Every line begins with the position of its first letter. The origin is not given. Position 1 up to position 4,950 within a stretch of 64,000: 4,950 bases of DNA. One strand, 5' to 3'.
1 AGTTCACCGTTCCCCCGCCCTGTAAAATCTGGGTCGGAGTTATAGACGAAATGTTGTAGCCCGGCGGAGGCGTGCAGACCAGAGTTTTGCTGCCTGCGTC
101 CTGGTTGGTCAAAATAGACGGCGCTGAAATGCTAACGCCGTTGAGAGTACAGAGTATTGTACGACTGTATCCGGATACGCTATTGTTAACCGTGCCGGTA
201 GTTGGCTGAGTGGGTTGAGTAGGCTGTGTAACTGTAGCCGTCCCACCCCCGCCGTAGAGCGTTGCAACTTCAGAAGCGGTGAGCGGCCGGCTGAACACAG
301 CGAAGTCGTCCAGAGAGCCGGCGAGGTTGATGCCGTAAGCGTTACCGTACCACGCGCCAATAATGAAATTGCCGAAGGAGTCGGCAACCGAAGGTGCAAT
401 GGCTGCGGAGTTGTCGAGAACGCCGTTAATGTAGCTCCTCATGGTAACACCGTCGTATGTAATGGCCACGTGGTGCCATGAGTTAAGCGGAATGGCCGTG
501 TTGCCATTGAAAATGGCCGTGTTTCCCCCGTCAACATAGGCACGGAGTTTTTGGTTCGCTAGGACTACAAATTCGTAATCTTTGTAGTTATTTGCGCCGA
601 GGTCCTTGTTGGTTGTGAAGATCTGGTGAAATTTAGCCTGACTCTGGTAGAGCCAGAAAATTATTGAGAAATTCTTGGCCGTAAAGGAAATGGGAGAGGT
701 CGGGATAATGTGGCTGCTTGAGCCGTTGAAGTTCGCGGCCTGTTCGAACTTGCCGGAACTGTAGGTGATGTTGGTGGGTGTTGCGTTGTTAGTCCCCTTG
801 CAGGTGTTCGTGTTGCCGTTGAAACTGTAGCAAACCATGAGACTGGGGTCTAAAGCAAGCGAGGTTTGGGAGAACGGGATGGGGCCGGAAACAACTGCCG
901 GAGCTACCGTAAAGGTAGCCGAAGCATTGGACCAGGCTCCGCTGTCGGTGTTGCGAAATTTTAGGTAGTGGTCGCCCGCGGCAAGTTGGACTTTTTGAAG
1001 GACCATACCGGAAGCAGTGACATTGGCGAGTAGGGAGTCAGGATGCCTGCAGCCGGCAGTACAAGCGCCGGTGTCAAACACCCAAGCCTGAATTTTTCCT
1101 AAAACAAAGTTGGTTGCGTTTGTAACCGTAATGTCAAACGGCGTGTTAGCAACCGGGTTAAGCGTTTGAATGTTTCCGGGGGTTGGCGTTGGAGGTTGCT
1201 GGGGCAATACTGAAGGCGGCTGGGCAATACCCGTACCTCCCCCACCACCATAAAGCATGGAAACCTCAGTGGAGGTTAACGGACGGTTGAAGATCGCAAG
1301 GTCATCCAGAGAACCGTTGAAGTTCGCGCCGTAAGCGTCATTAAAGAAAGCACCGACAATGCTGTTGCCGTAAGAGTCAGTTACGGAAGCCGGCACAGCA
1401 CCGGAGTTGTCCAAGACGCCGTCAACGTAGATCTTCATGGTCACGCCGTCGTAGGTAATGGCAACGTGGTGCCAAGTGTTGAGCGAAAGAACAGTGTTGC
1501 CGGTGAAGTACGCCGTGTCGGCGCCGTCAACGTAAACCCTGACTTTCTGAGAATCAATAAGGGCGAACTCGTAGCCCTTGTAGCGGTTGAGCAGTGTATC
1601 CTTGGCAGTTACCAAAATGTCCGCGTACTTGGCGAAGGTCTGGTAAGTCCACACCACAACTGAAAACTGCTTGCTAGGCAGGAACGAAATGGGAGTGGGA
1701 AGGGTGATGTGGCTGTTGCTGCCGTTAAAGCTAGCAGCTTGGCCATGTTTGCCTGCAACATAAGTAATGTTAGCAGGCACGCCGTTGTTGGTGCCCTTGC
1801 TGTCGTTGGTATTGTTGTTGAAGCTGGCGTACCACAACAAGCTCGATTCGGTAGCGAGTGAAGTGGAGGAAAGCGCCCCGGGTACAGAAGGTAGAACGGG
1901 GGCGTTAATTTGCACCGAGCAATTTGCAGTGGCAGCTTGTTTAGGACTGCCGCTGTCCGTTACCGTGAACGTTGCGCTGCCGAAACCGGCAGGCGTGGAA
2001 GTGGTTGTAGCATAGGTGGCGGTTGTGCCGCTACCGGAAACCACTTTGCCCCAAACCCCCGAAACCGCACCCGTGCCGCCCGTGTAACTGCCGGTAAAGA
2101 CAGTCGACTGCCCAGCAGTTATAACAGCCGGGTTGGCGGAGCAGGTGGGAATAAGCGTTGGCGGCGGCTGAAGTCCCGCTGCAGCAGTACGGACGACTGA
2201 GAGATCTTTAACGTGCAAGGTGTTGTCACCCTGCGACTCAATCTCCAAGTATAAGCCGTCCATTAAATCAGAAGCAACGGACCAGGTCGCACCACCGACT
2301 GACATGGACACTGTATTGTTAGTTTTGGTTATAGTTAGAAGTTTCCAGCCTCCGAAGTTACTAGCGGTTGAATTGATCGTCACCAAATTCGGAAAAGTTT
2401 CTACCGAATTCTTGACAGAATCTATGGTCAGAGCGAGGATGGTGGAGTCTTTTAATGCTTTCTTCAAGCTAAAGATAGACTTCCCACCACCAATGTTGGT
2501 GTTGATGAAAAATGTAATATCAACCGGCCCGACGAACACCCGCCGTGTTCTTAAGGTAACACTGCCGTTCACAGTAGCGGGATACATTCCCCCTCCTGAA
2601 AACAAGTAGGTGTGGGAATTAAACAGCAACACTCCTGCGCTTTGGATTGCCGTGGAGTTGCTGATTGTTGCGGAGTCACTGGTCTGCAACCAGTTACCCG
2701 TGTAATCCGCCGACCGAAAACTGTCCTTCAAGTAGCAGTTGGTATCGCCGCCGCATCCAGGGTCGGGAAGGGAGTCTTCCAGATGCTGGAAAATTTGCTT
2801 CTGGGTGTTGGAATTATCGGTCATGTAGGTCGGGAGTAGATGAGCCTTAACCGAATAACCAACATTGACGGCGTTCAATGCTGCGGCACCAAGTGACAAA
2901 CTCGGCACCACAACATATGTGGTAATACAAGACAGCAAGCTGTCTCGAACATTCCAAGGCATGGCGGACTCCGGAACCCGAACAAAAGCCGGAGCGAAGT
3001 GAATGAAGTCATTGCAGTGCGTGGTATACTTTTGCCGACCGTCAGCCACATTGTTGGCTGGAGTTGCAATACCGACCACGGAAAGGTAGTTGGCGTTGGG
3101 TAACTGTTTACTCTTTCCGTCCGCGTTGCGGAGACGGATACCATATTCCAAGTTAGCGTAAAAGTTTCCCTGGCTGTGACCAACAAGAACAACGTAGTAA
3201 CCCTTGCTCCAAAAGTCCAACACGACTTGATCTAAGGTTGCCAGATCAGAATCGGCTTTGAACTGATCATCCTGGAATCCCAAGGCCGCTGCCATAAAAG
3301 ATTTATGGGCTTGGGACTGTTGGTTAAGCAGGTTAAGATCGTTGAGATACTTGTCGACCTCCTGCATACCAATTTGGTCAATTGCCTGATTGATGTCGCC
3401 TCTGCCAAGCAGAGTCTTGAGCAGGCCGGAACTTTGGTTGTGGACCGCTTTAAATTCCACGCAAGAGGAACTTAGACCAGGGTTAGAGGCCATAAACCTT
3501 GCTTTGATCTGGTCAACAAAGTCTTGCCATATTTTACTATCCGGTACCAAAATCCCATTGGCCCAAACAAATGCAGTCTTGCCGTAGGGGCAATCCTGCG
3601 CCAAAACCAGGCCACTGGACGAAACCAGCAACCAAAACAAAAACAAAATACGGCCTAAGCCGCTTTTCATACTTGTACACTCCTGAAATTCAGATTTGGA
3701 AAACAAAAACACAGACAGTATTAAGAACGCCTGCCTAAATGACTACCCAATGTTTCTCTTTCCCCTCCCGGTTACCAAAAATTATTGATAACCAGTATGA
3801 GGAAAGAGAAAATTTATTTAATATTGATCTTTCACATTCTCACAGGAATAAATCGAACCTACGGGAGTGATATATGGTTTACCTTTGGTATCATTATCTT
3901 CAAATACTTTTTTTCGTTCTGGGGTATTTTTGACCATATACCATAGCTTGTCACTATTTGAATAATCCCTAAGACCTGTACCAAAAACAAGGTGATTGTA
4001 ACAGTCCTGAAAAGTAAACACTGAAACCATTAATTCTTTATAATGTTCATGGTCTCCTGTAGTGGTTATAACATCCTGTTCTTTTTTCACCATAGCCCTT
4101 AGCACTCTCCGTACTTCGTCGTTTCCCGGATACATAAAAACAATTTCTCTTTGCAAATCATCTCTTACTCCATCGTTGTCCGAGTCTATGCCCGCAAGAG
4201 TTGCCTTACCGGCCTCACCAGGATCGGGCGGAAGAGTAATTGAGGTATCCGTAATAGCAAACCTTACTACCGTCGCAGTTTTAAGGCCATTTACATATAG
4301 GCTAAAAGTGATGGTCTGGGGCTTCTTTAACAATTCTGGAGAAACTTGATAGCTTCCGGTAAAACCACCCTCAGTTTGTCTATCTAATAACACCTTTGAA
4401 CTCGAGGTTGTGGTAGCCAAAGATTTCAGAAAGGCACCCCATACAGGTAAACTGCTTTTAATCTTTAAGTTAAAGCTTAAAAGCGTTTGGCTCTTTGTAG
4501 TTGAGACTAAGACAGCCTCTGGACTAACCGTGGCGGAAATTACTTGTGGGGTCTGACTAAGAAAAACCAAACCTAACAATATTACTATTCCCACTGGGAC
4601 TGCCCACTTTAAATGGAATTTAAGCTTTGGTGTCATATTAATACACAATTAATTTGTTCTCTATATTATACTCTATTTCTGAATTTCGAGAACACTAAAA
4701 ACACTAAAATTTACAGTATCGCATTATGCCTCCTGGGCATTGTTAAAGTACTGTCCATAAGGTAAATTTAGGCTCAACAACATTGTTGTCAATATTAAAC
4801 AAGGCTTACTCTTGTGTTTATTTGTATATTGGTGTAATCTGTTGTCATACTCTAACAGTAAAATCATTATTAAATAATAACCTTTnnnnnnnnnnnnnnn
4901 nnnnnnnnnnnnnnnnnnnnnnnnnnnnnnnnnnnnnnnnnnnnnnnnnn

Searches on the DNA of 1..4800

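Call 62: search_rna_families(source=window, start=1, end=4800, threshold=evalue, max_evalue=0.1)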
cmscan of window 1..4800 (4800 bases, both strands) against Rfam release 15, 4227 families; matches with E-value up to 0.1: 2.
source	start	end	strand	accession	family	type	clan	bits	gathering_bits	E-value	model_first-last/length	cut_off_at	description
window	3737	3826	-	RF00814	mir-316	Gene; miRNA;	-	30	80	0.0027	1-91/91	no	mir-316 microRNA precursor family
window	3742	3825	-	RF00984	mir-576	Gene; miRNA;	-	25.7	99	0.03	1-90/90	no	mir-576 microRNA precursor family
